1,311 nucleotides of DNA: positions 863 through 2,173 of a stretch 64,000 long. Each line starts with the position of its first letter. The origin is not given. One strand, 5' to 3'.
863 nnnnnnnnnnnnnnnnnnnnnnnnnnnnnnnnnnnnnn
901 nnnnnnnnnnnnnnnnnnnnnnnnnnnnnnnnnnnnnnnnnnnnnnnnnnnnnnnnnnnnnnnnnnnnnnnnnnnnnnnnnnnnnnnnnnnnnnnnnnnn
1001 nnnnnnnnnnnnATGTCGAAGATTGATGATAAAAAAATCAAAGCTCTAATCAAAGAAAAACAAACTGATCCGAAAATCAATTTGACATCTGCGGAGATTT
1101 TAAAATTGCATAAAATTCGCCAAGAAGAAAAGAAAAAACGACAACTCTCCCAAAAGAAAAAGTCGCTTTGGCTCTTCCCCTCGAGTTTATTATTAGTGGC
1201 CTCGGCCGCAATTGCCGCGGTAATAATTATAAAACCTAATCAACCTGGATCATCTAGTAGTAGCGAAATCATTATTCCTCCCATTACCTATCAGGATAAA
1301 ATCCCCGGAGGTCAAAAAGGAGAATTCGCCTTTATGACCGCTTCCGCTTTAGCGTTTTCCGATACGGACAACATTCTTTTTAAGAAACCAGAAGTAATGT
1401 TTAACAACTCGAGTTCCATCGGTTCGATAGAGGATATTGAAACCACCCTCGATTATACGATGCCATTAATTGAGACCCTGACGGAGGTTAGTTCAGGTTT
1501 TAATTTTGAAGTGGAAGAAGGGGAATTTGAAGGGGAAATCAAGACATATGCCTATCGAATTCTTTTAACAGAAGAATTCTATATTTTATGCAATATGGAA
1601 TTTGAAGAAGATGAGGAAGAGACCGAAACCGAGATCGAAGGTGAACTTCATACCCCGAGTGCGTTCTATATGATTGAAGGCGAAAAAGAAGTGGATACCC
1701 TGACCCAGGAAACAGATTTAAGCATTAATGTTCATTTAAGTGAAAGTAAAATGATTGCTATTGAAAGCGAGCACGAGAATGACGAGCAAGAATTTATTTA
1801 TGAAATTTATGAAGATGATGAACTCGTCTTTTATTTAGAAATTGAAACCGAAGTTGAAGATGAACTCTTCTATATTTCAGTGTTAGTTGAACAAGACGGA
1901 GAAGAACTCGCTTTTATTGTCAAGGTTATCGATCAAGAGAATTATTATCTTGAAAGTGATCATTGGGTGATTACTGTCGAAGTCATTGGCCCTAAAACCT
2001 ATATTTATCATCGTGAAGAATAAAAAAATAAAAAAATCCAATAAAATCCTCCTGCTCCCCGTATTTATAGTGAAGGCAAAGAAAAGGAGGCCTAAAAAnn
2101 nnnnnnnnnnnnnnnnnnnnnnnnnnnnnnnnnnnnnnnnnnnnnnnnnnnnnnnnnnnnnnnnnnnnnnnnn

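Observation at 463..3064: ECF sigma factor, anti-sigma-like protein and acidic lipoprotein sharing an unusual poly-acidic beta-repeat ectodomain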

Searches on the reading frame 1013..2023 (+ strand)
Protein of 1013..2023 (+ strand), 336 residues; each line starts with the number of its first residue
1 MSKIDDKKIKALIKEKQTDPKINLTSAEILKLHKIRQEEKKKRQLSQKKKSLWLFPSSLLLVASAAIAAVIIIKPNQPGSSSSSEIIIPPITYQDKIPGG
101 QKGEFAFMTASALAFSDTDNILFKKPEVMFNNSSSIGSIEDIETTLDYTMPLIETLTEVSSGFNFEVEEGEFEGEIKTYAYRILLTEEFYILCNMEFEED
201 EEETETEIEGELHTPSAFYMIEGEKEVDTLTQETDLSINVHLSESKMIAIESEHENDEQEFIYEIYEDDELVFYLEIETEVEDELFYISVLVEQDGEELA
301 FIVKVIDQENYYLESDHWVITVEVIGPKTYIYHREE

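Call 3: search_protein_families(library=pfam, proteins=[window:1013-2023:+], max_evalue=1)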
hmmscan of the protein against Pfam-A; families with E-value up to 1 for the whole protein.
window:1013-2023:+ (336 aa): 0 families

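Call 4: search_protein_families(library=ncbifam, proteins=[window:1013-2023:+], max_evalue=1)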
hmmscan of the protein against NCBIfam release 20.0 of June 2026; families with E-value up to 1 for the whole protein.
window:1013-2023:+ (336 aa): 1 family
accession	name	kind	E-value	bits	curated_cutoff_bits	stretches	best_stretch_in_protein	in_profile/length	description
NF004136.0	PRK05618.3-2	equivalog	0.071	12.6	212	1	221-268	33-80/202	50S ribosomal protein L25/general stress protein Ctc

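Call 8: find_homologous_proteins(query=window:1013-2023:+, max_evalue=0.01)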
Query window:1013-2023:+ (336 aa): 2 proteins with E <= 0.01 among 2332 candidates.
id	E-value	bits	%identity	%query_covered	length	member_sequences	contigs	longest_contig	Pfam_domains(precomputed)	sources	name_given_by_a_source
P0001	1.6e-209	713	100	100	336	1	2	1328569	-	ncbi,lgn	ncbi:MAG: hypothetical protein ACOX3K_01985 [Bacilli bacterium]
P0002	1.7e-87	312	48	99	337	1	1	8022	-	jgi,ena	-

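Call 10: find_encoding_contigs(protein=P0002, flank=8000)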
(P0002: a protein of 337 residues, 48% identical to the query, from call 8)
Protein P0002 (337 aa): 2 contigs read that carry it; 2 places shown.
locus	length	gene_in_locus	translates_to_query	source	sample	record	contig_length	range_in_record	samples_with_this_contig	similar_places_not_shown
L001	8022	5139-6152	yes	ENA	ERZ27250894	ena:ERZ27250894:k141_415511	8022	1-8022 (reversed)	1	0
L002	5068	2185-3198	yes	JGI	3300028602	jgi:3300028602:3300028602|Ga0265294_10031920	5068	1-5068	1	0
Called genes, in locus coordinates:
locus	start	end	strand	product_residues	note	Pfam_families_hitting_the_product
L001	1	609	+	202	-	?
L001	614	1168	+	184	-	PF00440:TetR_N (weak), PF14278:TetR_C_8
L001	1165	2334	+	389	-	PF00465:Fe-ADH, PF13685:Fe-ADH_2, PF25137:ADH_Fe_C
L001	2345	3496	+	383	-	-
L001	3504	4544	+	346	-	PF13579:Glyco_trans_4_4 (faint), PF13439:Glyco_transf_4, PF00534:Glycos_transf_1, PF13692:Glyco_trans_1_4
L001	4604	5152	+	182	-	PF04542:Sigma70_r2, PF08281:Sigma70_r4_2 (weak), PF04545:Sigma70_r4 (faint)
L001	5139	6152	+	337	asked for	-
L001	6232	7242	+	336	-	-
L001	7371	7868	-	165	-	PF01741:MscL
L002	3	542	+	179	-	?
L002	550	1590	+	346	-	PF13579:Glyco_trans_4_4 (faint), PF13439:Glyco_transf_4, PF00534:Glycos_transf_1, PF13692:Glyco_trans_1_4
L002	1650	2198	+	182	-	PF04542:Sigma70_r2, PF08281:Sigma70_r4_2 (weak), PF04545:Sigma70_r4 (faint)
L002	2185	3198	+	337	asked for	-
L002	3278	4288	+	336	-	-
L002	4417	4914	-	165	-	PF01741:MscL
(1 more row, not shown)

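Call 29: search_protein_representatives(alignment_id=A4)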
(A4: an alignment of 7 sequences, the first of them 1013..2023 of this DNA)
Query: 7 sequences, 319 profile positions. Proteins with E-value up to 0.001 (for the whole library): 965; up to 1e-10: 547; up to 1e-30: 30. The best 150 are listed.
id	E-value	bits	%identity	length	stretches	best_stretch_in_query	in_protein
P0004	3.3e-132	456.9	-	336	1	1-319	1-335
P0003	6.0e-119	413.3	-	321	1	1-319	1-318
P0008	6.4e-82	291.7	-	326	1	1-319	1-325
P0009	3.9e-77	276.0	-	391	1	1-319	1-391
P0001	5.3e-73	262.4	-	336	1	3-302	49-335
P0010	2.8e-70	253.4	-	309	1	3-319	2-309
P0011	6.6e-64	232.5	-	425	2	163-319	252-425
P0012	2.2e-55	204.5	-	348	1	1-319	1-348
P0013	8.4e-52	192.7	-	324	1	3-316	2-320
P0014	3.1e-46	174.4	-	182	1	180-319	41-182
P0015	1.3e-45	172.4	-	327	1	1-317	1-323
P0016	3.5e-40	154.5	-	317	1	1-303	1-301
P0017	3.4e-39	151.3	-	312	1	8-318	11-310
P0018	1.0e-38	149.7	-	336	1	1-319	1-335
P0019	1.7e-38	149.0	-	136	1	190-319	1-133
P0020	5.0e-36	140.9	-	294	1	2-316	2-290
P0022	4.9e-35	137.6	-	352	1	7-317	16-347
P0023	1.4e-33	132.8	-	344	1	4-312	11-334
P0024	4.8e-33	131.1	-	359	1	1-294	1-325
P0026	8.2e-33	130.3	-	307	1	1-318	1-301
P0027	2.1e-32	129.0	-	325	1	1-313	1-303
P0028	6.2e-32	127.4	-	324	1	1-313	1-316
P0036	1.9e-30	122.5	-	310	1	1-319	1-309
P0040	4.9e-30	121.2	-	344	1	1-316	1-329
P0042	1.1e-29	120.1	-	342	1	28-294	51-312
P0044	2.8e-29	118.7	-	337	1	1-317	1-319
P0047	4.2e-29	118.1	-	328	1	1-317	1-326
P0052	1.3e-28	116.5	-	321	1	4-318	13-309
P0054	1.6e-28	116.3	-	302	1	1-314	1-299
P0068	2.2e-27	112.5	-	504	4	1-289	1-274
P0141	3.7e-22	95.3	-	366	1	34-312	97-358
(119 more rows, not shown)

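Call 39: list_cluster_members(proteins=[P0141, P0015, P0020, P0022, P0024, P0042, P0017, P0013, P0068, P0010])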
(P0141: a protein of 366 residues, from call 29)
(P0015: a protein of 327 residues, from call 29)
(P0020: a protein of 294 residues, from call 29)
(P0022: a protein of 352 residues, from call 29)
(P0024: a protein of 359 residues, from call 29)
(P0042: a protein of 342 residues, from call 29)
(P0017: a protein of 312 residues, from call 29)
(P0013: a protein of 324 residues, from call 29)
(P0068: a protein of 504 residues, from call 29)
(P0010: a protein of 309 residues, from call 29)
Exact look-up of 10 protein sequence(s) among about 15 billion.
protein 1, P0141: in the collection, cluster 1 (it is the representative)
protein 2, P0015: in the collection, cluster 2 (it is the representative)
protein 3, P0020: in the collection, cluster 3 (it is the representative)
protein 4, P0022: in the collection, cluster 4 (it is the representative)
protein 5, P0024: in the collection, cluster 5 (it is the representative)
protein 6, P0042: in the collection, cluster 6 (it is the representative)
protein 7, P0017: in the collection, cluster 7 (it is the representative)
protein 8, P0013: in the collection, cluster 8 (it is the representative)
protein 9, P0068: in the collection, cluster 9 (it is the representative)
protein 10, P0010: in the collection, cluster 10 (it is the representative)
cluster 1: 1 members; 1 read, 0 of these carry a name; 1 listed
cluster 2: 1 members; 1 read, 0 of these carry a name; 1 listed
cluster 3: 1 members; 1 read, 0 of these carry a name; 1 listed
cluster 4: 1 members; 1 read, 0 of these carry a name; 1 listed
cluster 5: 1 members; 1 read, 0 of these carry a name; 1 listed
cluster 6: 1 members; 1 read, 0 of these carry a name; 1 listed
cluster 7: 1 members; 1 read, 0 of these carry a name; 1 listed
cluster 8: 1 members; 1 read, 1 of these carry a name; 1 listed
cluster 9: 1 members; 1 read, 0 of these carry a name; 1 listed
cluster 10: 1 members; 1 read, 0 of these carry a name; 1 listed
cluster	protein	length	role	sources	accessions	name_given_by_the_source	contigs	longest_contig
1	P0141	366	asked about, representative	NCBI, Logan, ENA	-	-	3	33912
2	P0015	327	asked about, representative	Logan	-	-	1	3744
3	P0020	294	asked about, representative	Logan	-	-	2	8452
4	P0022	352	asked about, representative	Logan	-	-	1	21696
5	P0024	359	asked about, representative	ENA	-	-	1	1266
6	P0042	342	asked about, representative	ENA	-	-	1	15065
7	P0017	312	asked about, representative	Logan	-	-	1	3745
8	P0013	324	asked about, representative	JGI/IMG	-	hypothetical protein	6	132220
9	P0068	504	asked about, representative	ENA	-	-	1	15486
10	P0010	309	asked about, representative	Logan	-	-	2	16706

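Call 41: find_encoding_contigs(protein=P0141, flank=6000, max_places=3)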
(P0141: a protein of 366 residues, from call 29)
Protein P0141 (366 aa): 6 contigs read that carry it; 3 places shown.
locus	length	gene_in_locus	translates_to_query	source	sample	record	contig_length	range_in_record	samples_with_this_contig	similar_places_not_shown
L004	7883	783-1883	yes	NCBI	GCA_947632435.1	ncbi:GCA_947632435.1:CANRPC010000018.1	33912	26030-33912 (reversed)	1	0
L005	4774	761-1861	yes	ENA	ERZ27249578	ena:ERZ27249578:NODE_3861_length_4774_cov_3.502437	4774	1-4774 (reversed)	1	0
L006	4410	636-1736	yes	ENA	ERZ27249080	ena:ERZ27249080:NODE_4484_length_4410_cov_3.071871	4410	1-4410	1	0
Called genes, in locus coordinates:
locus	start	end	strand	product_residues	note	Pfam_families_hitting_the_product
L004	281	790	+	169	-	PF04542:Sigma70_r2, PF08281:Sigma70_r4_2 (weak), PF04545:Sigma70_r4 (weak)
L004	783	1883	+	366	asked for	-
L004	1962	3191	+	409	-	-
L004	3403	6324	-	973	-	PF05762:VWA_CoxE (faint), PF00092:VWA, PF13519:VWA_2 (weak), PF00092:VWA, PF13519:VWA_2, PF13768:VWA_3 (weak)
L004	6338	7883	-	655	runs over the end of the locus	PF07584:BatA, PF13519:VWA_2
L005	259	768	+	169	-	PF04542:Sigma70_r2, PF08281:Sigma70_r4_2 (weak), PF04545:Sigma70_r4 (weak)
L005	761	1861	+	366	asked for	-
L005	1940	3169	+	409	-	-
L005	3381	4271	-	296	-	-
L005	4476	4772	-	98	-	?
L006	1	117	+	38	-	?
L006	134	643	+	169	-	PF04542:Sigma70_r2, PF08281:Sigma70_r4_2 (weak), PF04545:Sigma70_r4 (weak)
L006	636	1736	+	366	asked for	-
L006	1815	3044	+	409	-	-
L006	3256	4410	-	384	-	?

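Call 52: predict_structure(alignment_id=A7)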
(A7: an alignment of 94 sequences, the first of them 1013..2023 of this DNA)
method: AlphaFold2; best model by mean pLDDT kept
length: 336 residues; sequences in the alignment: 94
mean_pLDDT: 78.3   pTM: 0.70
mean pLDDT of the five models: 78.3, 77.2, 76.7, 76.7, 76.6
residues with pLDDT >= 90: 154; 70-90: 86; 50-70: 39; < 50: 57
segments of 3 or more residues with pLDDT < 50: 1-4, 53-76, 84-94, 120-134
pLDDT, mean of each block of 10 residues (from residue 1): 57 69 71 81 70 46 40 42 43 43 85 72 44 61 89 86 87 97 92 93 94 95 94 94 96 92 96 94 89 92 91 93 89 89
secondary structure, 60 per line:
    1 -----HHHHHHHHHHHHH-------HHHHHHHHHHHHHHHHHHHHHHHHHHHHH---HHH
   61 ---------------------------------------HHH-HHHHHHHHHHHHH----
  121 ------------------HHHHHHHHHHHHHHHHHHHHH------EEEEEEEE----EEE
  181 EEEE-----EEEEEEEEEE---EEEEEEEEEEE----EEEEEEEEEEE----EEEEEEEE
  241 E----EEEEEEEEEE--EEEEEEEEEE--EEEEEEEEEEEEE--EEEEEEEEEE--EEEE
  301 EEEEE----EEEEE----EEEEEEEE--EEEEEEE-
elements in order: H6-18 H26-54 H104-116 H139-159 E166-173 E178-184 E190-199 E203-213 E218-228 E233-241 E246-255 E258-267 E270-282 E285-294 E297-305 E310-314 E319-326 E329-335

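Call 59: find_encoding_contigs(protein=P0013, flank=5000, max_places=2)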
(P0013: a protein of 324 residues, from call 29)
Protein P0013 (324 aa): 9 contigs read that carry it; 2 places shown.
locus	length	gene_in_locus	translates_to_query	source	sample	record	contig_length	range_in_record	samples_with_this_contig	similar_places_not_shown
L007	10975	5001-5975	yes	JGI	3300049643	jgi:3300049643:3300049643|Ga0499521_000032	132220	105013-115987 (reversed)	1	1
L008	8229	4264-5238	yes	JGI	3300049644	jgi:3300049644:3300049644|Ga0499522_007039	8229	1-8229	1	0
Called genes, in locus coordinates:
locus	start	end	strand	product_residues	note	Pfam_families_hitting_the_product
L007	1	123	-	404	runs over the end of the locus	PF00464:SHMT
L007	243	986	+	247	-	PF03009:GDPD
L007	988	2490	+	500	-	PF13347:MFS_2, PF03209:PUCC (weak), PF00083:Sugar_tr, PF07690:MFS_1, PF13347:MFS_2 (weak), PF07690:MFS_1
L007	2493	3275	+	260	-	PF00702:Hydrolase, PF13344:Hydrolase_6, PF13419:HAD_2 (weak), PF13242:Hydrolase_like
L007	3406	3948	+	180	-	PF04542:Sigma70_r2, PF08281:Sigma70_r4_2 (weak)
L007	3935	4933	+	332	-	-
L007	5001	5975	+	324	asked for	-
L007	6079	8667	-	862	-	PF04231:Endonuclease_1, PF02368:Big_2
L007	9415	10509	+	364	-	-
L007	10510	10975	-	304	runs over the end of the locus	PF02655:ATP-grasp_3, PF08443:RimK, PF02955:GSH-S_ATP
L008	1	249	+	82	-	?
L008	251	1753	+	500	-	PF13347:MFS_2, PF03209:PUCC (weak), PF07690:MFS_1, PF13347:MFS_2 (weak), PF00083:Sugar_tr, PF07690:MFS_1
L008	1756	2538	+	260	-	PF00702:Hydrolase, PF13344:Hydrolase_6, PF13419:HAD_2 (weak), PF13242:Hydrolase_like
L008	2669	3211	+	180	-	PF04542:Sigma70_r2, PF08281:Sigma70_r4_2 (weak)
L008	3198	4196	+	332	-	-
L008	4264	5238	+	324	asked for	-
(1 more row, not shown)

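Call 60: find_encoding_contigs(protein=P0022, flank=5000, max_places=2)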
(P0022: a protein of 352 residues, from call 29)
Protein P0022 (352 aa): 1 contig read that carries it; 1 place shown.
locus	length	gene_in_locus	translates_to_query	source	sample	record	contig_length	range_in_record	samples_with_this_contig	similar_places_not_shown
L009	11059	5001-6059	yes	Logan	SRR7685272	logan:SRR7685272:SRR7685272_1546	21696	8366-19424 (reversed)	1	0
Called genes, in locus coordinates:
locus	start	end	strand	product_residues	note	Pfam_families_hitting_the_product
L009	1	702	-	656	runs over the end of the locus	PF13347:MFS_2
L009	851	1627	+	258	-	PF02311:AraC_binding, PF05899:Cupin_3 (faint), PF07883:Cupin_2, PF00165:HTH_AraC (faint), PF12833:HTH_18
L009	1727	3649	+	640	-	PF02837:Glyco_hydro_2_N, PF22666:Glyco_hydro_2_N2 (weak), PF00703:Glyco_hydro_2, PF02836:Glyco_hydro_2_C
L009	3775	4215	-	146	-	-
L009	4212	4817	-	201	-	-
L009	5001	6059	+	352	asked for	-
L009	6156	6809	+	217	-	PF01966:HD (weak)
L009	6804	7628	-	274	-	PF00756:Esterase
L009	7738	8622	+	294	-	PF11449:ArsP_2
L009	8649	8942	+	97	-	PF01817:CM_2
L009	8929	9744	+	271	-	-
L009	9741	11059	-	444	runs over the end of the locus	PF01554:MatE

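Call 61: find_encoding_contigs(protein=P0042, flank=5000, max_places=2)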
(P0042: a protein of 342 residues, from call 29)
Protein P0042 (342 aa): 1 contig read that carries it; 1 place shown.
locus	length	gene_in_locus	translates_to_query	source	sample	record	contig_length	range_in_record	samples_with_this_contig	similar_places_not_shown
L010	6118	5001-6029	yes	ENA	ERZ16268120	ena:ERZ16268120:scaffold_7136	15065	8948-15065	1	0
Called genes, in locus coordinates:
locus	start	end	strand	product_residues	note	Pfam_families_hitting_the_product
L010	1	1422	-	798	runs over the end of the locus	PF13428:TPR_14 (faint), PF08238:Sel1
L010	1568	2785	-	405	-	PF03600:CitMHS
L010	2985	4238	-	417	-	-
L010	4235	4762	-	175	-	PF04542:Sigma70_r2, PF08281:Sigma70_r4_2 (weak)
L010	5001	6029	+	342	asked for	-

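Call 65: fold_search(model_id=the predicted structure, library=pdb)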
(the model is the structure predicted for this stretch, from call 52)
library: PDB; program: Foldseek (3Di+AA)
matches with E <= 10: 908; with E <= 0.001: 0
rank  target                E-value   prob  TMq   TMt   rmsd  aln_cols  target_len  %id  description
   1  3wje_B                1.1e-01  0.57  0.19  0.33  12.0       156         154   10  Crystal structure of mutant nitrobindin M75W/H76L/Q96C/M148L/H158L (NB6) from Arabidopsis thaliana (released 2014-04-02)
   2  4ok4_A                1.1e-01  0.15  0.14  0.08  14.7       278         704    8  Crystal Structure of Alg17c Mutant H202L (released 2014-01-29)
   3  4nei_A                1.2e-01  0.14  0.14  0.08  15.8       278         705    8  Alg17c PL17 Family Alginate Lyase (released 2014-01-29)
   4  7oxx_C                1.9e-01  0.16  0.09  0.20  15.9       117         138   10  CrabP2 mutant R30AK31A (released 2022-07-13)
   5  3wje_A                2.0e-01  0.35  0.18  0.32  13.2       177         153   10  Crystal structure of mutant nitrobindin M75W/H76L/Q96C/M148L/H158L (NB6) from Arabidopsis thaliana (released 2014-04-02)
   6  8gm3_A                2.2e-01  0.23  0.16  0.22  16.2       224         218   10  Vibrio harveyi Holo HphA (released 2024-03-27)
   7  3wjf_A                2.3e-01  0.30  0.19  0.32  13.0       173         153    8  Crystal structure of mutant nitrobindin M75L/H76L/Q96C/V128W/M148L/H158L (NB9) from Arabidopsis thaliana (released 2014-04-02)
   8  4ojz_B                2.5e-01  0.12  0.14  0.08  14.8       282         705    8  Crystal Structure of Alg17c Mutant Y258A Complexed with Alginate Trisaccharide (released 2014-01-29)
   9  4ok4_B                2.6e-01  0.10  0.13  0.07  22.0       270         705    7  Crystal Structure of Alg17c Mutant H202L (released 2014-01-29)
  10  3uv1_A                2.6e-01  0.04  0.08  0.12  22.4       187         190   13  Crystal structure a major allergen from dust mite (released 2012-10-17)
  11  7bbm                  2.9e-01  0.30  0.19  0.33  13.1       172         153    9  Mutant nitrobindin M75L/H76L/Q96C/M148L (NB4H) from Arabidopsis thaliana with cofactor MnPPIX (released 2021-05-26)
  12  8pei_A                2.9e-01  0.07  0.10  0.14  18.0       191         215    6  Crystal structure of the biphotochromic fluorescent protein SAASoti (C21N/V127T variant) in its green on-state (released 2024-01-17)
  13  8bl3                  3.2e-01  0.30  0.14  0.28  11.1       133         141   11  De novo single-chain immunoglobulin dimer scIg12 (released 2023-10-04)
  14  2ol7_A                3.4e-01  0.11  0.14  0.17  14.8       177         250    7  The crystal structure of OspA mutant (released 2007-12-11)
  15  8uzl_D                3.7e-01  0.21  0.14  0.27  18.3       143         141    6  Designed Transmembrane beta-barrel- TMB10_163 (released 2024-07-17)
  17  9a34_MODEL_1_A        3.9e-01  0.05  0.09  0.09  24.1       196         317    8  Model of E. coli OmpT by in-cell photo-crosslinking MS and deep learning (released 2023-02-24)
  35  8dml_B                5.4e-01  0.16  0.11  0.23  12.9       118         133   12  Vibrio parahaemolyticus VtrA/VtrC complex bound to the bile salt chenodeoxycholate (released 2023-06-14)
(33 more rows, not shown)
